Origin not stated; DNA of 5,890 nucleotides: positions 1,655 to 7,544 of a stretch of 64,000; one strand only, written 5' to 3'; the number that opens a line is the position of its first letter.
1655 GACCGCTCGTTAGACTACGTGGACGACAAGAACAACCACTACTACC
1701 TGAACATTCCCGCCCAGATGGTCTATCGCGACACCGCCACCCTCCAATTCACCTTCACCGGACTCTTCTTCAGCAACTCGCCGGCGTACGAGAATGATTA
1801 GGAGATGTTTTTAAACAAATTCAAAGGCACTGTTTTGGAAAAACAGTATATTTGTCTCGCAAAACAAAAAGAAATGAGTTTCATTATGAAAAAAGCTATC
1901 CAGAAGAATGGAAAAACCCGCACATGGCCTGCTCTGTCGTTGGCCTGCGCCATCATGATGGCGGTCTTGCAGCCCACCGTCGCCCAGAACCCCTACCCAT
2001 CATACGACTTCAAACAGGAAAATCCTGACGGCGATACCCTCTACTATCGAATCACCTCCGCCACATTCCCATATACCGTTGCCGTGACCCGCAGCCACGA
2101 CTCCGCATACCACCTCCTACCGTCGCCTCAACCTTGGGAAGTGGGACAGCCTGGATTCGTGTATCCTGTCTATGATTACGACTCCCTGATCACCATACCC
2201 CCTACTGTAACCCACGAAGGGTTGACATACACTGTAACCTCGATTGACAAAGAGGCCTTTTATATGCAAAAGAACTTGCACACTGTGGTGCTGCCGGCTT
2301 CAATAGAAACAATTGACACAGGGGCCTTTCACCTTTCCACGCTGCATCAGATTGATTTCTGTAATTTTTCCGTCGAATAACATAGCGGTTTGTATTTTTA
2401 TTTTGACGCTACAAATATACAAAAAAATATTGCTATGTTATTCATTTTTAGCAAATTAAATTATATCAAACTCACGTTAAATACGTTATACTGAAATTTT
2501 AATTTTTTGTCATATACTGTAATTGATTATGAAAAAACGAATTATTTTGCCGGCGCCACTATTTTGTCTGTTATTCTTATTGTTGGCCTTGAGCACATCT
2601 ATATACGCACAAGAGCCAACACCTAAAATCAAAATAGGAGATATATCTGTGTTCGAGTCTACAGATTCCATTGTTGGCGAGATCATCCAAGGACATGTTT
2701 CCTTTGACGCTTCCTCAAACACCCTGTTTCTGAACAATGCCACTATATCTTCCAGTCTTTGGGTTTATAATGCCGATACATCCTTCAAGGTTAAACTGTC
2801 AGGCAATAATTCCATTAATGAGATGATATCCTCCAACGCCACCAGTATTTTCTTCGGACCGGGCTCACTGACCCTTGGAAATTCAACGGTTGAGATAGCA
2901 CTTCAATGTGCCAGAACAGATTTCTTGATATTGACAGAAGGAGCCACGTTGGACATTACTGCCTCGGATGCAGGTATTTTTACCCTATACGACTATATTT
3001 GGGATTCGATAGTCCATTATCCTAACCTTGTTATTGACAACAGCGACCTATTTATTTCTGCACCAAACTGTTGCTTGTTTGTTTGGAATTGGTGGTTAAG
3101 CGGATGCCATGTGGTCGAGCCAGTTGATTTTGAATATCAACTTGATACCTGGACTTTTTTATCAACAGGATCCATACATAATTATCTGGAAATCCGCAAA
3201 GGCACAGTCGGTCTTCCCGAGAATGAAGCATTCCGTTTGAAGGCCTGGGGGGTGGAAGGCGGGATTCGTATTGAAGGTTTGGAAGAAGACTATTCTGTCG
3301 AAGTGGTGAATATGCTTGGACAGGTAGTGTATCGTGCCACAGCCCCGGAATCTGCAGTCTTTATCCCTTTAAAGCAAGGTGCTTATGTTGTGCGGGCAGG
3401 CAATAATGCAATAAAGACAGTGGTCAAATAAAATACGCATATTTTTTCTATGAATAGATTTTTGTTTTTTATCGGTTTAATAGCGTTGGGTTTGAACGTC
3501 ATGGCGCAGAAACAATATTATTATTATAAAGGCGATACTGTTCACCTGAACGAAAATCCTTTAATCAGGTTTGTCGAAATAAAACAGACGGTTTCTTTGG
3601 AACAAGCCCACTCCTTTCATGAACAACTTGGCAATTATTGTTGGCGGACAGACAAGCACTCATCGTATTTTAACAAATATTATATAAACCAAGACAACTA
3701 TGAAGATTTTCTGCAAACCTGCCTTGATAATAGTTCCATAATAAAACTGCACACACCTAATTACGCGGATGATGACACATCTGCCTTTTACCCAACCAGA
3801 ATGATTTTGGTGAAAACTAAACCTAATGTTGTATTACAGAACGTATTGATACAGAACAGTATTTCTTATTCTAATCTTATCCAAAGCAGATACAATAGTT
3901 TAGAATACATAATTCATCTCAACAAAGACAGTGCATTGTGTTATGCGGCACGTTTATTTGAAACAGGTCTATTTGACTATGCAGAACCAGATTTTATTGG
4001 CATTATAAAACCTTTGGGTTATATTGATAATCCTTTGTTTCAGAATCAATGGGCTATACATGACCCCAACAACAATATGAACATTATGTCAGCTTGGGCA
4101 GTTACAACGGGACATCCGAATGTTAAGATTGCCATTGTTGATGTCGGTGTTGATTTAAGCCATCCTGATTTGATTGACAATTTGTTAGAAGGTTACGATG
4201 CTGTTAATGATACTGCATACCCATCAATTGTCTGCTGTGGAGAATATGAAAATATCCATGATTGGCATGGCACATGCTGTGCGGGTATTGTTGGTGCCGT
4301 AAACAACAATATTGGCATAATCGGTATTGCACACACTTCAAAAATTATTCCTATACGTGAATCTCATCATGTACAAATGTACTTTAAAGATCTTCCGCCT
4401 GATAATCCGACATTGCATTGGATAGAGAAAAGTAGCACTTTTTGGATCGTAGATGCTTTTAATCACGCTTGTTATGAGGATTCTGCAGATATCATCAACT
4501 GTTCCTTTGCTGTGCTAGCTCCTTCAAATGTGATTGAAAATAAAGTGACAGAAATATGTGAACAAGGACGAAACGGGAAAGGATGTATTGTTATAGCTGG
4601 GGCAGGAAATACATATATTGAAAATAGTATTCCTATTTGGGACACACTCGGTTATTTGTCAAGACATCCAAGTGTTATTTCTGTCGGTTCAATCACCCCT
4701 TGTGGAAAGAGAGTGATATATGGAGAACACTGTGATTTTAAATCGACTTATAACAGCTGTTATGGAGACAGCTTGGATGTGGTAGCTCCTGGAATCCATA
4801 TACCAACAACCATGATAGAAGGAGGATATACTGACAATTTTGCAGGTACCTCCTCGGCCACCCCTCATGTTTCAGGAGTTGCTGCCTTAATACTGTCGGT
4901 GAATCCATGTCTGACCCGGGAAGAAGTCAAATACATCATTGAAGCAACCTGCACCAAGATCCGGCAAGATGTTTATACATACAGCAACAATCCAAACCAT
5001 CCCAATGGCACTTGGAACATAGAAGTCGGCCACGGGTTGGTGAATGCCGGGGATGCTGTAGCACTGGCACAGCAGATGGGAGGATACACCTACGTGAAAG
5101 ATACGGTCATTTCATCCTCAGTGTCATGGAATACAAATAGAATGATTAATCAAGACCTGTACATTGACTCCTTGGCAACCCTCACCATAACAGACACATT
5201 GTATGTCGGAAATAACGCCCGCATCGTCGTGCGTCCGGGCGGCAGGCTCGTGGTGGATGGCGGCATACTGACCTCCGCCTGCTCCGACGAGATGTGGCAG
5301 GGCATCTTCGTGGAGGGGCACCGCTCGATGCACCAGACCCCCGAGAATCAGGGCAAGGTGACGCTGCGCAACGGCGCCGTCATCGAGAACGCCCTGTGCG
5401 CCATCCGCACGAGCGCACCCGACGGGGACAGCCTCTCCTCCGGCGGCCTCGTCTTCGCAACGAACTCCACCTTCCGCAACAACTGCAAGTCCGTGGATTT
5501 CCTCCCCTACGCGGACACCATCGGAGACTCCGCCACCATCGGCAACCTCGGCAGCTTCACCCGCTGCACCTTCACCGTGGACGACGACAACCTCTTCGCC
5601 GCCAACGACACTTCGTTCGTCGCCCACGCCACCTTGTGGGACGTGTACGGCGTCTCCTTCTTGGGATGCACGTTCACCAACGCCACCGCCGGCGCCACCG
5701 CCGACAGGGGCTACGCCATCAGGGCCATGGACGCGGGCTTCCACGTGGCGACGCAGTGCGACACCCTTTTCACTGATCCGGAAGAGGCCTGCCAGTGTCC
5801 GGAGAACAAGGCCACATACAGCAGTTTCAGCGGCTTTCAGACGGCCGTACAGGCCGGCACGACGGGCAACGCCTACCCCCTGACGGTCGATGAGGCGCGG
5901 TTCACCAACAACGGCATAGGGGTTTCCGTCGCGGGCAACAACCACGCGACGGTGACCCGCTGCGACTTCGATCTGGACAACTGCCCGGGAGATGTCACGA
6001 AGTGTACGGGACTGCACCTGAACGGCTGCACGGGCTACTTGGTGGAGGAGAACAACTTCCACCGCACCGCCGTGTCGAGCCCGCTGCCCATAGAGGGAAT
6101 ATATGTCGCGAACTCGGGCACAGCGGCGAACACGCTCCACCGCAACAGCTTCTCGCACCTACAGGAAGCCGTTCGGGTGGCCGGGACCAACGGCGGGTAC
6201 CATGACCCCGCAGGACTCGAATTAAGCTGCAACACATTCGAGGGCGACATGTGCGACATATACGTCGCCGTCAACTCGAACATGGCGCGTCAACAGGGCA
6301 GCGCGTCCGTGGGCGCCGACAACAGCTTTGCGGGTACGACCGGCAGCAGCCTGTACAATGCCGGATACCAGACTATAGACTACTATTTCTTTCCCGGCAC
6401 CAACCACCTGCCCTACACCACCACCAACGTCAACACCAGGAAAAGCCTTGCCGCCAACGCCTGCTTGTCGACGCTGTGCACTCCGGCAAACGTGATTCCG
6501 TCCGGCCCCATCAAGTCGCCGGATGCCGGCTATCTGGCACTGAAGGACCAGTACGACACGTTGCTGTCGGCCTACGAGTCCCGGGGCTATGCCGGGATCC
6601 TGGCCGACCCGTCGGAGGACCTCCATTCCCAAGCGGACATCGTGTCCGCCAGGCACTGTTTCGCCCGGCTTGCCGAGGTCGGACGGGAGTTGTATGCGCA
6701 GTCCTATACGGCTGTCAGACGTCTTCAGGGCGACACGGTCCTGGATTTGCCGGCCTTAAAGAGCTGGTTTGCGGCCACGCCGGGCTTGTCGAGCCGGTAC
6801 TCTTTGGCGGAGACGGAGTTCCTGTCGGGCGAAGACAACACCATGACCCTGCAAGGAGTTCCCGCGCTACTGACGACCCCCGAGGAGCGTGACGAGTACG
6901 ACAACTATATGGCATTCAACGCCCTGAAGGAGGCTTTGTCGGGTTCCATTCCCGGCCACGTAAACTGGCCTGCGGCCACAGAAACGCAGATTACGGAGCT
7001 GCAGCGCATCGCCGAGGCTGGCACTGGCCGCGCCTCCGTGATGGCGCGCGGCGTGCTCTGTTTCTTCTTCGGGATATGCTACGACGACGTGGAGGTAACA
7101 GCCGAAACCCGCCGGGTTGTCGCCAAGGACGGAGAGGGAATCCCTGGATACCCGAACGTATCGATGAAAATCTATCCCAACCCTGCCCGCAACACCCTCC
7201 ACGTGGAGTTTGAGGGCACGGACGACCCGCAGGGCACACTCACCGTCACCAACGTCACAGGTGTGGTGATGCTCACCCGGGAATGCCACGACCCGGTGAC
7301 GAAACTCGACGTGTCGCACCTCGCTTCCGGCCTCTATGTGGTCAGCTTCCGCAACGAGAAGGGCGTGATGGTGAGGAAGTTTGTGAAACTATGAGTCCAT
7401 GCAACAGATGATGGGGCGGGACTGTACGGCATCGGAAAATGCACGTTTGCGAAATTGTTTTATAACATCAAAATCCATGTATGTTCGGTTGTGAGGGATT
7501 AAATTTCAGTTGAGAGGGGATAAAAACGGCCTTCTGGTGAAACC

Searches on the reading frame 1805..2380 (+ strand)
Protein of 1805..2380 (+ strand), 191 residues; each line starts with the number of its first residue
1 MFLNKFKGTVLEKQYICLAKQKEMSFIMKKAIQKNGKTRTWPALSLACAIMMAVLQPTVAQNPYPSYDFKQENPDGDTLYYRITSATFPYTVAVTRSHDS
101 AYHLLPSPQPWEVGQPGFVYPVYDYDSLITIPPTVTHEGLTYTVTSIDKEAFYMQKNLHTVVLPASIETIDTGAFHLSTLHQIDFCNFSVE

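Call 7: search_protein_families(library=pfam, proteins=[window:1805-2380:+])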
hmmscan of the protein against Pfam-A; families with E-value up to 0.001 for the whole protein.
window:1805-2380:+ (191 aa): 1 family
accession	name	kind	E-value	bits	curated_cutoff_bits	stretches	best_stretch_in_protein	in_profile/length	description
PF13306.12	LRR_5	-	2.4e-06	27.9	27.7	1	143-186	66-109/127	BspA type Leucine rich repeat region (6 copies)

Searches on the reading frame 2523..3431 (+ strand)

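Call 7: search_protein_families(library=pfam, proteins=[window:2523-3431:+])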
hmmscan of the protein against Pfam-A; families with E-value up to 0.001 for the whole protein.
window:2523-3431:+ (302 aa): 1 family
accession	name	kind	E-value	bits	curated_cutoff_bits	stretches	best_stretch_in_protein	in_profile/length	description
PF19910.5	DUF6383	-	0.00023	21.7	23.7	1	242-301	15-74/74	Domain of unknown function (DUF6383)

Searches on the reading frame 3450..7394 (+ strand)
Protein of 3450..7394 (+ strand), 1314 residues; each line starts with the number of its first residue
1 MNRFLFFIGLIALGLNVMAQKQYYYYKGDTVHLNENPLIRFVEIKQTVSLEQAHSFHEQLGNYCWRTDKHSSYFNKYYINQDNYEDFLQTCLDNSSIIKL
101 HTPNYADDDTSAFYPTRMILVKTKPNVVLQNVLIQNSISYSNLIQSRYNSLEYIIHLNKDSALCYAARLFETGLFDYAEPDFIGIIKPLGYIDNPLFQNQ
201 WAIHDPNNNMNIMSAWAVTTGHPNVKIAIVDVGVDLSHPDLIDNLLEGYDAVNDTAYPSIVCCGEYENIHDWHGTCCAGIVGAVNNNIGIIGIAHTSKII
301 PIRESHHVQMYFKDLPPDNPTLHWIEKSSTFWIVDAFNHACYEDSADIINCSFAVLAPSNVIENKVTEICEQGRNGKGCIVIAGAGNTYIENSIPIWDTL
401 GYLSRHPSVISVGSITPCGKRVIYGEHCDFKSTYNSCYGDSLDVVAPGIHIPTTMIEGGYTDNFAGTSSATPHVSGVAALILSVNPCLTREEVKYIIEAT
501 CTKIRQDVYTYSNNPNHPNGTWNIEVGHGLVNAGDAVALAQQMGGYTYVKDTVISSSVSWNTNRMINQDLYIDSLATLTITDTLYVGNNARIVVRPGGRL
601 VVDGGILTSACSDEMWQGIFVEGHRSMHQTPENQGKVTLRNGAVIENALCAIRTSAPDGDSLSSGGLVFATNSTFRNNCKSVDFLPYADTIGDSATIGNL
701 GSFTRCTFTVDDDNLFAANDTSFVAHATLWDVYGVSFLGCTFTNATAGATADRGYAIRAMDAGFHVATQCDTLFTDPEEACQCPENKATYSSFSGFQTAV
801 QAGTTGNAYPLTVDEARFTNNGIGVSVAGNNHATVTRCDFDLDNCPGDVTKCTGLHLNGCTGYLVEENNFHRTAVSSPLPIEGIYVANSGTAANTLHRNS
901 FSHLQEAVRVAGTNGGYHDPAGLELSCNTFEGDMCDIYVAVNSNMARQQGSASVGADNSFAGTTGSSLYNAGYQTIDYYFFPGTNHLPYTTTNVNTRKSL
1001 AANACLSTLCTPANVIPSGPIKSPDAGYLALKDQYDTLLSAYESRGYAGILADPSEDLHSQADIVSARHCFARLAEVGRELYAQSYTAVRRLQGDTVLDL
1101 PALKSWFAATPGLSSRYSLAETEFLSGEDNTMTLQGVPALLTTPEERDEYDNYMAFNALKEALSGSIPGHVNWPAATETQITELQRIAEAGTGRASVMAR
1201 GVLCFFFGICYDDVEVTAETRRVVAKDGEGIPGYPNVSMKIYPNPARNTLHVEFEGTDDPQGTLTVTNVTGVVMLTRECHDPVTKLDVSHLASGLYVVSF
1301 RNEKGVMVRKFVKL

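Call 7: search_protein_families(library=pfam, proteins=[window:3450-7394:+])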
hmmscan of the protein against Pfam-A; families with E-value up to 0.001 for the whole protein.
window:3450-7394:+ (1314 aa): 2 families
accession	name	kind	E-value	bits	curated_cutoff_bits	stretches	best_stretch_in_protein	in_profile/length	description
PF00082.27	Peptidase_S8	-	8.3e-37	127.5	21.8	1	224-508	3-274/288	Subtilase family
PF18962.6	Por_Secre_tail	-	4.9e-11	43.2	27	1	1241-1312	1-74/75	Secretion system C-terminal sorting domain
